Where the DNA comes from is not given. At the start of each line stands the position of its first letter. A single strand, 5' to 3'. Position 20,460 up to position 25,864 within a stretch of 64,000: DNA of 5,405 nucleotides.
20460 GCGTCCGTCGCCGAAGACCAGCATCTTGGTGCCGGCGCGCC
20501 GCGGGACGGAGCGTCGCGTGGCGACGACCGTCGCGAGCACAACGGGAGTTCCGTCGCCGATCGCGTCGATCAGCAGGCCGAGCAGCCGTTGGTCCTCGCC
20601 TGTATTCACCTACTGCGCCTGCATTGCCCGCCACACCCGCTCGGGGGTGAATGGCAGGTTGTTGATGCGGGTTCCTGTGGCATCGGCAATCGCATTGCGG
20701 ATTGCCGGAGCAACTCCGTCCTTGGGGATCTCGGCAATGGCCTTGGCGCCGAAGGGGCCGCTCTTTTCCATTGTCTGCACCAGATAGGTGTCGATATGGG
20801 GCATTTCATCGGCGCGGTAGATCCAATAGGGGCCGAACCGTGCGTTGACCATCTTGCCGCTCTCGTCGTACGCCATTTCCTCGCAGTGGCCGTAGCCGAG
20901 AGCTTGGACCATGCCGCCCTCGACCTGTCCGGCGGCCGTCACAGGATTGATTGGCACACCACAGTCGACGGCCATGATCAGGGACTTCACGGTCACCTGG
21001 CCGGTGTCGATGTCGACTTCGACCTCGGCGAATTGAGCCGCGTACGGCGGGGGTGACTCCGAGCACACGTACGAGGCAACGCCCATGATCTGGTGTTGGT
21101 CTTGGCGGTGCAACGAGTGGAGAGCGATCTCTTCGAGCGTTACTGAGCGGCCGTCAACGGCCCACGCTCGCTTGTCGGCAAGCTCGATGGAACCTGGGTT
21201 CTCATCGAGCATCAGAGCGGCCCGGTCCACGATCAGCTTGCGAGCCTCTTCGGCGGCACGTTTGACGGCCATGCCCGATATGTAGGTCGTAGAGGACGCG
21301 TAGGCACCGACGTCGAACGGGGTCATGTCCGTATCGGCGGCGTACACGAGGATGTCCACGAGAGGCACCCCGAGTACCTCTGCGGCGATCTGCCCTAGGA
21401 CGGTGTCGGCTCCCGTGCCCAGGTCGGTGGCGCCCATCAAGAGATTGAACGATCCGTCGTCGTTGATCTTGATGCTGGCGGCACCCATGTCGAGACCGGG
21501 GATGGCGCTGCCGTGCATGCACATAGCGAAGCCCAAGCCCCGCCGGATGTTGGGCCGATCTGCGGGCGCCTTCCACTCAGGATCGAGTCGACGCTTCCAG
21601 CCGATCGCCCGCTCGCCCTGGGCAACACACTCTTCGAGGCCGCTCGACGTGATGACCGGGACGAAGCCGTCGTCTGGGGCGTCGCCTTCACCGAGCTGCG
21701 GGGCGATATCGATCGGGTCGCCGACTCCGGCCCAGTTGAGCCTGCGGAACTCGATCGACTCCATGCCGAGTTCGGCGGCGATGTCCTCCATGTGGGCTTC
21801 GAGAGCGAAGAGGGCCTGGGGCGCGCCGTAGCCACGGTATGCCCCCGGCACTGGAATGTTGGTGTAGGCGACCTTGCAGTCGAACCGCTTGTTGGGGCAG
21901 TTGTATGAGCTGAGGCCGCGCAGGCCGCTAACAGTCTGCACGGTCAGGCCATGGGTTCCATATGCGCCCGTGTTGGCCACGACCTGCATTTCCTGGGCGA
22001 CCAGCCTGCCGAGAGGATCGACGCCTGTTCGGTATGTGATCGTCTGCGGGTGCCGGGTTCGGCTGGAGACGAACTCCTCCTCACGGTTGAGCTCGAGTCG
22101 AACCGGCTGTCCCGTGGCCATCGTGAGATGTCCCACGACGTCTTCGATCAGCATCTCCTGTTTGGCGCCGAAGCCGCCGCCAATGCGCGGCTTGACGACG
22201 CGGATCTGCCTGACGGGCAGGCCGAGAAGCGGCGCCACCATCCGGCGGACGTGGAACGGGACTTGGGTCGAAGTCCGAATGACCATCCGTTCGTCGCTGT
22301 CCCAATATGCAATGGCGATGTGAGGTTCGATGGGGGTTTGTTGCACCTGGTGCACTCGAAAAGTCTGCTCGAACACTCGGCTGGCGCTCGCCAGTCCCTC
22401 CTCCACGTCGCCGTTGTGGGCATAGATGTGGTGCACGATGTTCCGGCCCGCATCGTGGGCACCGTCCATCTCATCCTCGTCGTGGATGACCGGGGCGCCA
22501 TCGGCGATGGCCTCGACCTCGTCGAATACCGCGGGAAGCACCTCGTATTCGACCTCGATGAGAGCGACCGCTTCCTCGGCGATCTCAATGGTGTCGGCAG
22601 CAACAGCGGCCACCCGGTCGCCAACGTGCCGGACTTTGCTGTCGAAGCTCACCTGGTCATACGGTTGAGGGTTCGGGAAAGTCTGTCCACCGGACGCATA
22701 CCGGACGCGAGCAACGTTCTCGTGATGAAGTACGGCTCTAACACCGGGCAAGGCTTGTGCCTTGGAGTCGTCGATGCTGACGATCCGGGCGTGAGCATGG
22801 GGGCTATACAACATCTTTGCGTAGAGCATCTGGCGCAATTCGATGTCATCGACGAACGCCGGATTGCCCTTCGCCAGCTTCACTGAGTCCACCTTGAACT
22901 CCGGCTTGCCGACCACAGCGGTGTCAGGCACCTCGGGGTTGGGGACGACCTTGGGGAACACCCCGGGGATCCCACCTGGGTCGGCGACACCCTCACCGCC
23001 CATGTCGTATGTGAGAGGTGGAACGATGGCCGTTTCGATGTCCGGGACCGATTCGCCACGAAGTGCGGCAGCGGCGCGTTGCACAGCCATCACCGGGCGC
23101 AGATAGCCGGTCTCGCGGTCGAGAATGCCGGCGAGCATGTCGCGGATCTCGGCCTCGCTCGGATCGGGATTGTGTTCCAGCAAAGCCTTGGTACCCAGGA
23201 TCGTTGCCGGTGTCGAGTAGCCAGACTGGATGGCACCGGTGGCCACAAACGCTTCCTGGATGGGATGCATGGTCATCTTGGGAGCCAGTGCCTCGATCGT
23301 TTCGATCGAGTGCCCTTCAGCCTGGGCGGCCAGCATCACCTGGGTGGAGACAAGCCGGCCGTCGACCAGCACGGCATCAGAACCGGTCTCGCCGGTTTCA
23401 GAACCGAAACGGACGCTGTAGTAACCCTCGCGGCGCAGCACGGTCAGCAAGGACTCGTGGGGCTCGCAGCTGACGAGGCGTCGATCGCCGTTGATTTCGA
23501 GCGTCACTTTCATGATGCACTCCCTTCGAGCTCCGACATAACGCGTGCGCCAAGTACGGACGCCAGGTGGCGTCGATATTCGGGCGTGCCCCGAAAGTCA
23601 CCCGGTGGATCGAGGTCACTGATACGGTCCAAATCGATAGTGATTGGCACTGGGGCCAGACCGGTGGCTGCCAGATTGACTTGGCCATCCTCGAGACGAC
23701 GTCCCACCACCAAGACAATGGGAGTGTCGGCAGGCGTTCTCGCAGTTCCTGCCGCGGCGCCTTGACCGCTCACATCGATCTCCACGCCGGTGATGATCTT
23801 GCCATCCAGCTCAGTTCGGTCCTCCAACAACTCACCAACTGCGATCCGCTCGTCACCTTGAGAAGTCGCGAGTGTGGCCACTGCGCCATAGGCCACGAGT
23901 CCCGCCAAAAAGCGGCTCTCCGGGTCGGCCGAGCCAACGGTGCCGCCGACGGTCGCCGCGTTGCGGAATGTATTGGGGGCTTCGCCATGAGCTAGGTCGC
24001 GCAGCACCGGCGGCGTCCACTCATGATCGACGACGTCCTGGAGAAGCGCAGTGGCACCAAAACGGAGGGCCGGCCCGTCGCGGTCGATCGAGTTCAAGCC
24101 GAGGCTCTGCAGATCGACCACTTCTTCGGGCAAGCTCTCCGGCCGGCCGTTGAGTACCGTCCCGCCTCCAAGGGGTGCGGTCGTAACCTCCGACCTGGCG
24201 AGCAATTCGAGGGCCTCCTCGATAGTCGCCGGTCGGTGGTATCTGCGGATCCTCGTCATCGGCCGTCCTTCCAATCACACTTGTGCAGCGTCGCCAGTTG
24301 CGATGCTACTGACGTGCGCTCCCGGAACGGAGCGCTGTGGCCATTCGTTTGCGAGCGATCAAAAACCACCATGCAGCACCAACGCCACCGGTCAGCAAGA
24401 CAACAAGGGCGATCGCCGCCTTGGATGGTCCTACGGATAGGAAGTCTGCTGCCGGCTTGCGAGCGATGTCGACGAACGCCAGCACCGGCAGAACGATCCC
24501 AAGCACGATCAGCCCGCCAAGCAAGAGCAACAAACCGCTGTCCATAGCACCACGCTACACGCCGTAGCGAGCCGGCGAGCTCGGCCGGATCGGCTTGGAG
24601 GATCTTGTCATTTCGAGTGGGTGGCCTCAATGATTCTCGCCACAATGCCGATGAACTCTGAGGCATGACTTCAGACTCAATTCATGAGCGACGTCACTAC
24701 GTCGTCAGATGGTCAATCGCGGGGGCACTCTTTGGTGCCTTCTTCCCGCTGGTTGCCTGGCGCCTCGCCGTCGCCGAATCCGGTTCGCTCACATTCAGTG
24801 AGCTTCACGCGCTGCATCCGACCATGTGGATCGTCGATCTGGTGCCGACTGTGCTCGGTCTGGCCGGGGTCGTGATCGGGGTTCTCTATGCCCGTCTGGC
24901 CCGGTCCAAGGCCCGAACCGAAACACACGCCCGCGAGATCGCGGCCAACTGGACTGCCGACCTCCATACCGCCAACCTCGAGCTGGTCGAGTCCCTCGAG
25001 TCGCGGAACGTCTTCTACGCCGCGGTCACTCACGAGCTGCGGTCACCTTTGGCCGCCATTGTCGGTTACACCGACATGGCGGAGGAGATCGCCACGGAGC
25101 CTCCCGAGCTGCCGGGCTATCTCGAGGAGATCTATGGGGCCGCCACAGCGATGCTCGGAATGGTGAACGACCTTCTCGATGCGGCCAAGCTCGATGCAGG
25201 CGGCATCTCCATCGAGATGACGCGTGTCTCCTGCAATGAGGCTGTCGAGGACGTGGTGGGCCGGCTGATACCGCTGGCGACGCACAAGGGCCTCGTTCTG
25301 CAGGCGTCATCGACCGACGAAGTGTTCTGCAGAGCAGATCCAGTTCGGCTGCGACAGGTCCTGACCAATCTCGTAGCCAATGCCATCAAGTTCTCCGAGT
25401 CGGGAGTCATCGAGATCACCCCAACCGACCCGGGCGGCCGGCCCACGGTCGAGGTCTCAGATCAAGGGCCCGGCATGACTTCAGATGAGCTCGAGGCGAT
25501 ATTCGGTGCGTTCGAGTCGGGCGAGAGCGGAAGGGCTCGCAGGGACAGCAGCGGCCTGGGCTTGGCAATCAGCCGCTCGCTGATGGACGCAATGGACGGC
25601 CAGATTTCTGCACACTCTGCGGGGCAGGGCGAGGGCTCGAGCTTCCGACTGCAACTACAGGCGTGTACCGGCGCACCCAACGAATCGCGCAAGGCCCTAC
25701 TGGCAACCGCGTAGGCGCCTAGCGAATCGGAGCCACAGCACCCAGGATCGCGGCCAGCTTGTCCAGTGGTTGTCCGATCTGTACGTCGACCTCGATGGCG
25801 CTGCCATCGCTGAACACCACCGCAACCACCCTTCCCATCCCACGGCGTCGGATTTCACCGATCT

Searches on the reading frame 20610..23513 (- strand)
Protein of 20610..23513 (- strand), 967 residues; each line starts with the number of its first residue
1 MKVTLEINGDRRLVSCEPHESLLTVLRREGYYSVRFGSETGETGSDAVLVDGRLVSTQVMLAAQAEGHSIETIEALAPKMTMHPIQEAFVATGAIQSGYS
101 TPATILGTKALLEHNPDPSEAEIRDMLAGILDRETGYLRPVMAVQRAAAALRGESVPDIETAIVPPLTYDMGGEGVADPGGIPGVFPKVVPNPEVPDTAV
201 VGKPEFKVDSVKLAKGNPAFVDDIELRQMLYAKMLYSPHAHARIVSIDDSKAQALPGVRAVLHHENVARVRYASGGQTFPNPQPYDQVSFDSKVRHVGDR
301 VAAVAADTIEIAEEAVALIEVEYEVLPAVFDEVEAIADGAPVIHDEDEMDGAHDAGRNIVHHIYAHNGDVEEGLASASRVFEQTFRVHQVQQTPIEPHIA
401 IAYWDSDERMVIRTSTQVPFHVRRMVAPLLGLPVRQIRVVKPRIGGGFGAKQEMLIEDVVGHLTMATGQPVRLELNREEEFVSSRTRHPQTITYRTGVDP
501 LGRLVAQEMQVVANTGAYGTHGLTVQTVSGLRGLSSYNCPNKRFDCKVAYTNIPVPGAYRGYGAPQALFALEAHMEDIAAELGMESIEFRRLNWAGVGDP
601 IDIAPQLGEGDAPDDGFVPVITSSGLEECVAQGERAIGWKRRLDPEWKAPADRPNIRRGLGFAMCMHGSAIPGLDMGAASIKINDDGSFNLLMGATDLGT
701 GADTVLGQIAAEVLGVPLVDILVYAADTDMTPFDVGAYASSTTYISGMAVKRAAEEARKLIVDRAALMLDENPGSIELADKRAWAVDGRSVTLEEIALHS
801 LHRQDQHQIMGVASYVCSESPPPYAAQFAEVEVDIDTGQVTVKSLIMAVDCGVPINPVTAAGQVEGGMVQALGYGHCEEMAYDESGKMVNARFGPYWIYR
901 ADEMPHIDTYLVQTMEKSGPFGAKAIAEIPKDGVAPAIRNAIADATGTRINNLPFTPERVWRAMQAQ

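Call 42: search_protein_families(library=pfam, proteins=[window:20610-23513:-], max_evalue=0.00001)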
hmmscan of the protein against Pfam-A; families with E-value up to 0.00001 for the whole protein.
window:20610-23513:- (967 aa): 4 families
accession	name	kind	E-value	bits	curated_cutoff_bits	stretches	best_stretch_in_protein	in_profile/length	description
PF02738.23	MoCoBD_1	-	7.9e-79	264.6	27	1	354-593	3-243/244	Molybdopterin cofactor-binding domain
PF20256.3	MoCoBD_2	-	9.1e-72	242.4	27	1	635-905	4-283/283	Molybdopterin cofactor-binding domain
PF01315.27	Ald_Xan_dh_C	-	7.8e-30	103.9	31.3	1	216-327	2-110/110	Aldehyde oxidase and xanthine dehydrogenase, a/b hammerhead domain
PF01799.25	Fer2_2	-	4.3e-18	65.7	30.3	1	72-145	1-75/75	[2Fe-2S] binding domain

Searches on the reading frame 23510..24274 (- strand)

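Call 42: search_protein_families(library=pfam, proteins=[window:23510-24274:-], max_evalue=0.00001)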
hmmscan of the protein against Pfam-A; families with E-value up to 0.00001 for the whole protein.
window:23510-24274:- (254 aa): 1 family
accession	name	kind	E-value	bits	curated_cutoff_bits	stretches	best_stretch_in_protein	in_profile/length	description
PF00941.27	FAD_binding_5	-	1.7e-19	70.7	27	1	11-166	4-167/170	FAD binding domain in molybdopterin dehydrogenase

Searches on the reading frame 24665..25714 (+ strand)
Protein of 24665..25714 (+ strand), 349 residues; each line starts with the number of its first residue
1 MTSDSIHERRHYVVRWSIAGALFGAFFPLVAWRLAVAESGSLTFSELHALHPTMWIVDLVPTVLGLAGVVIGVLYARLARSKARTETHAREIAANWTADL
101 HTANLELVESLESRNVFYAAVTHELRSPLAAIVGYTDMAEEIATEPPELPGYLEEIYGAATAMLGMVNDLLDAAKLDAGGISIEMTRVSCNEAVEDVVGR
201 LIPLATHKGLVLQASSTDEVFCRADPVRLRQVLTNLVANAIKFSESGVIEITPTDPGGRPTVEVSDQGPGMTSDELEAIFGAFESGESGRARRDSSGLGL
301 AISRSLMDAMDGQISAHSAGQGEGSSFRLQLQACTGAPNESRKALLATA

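Call 42: search_protein_families(library=pfam, proteins=[window:24665-25714:+], max_evalue=0.00001)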
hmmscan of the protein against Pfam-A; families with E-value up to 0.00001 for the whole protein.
window:24665-25714:+ (349 aa): 3 families
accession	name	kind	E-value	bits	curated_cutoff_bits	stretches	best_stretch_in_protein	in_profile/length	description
PF02518.31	HATPase_c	-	9.2e-24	84.5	26.4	1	225-332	2-108/111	Histidine kinase-, DNA gyrase B-, and HSP90-like ATPase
PF00512.31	HisKA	-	5.8e-14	52.3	26.9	1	114-179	2-66/66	His Kinase A (phospho-acceptor) domain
PF13581.12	HATPase_c_2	-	1.5e-06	28.7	27.4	1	233-313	40-113/127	Histidine kinase-like ATPase domain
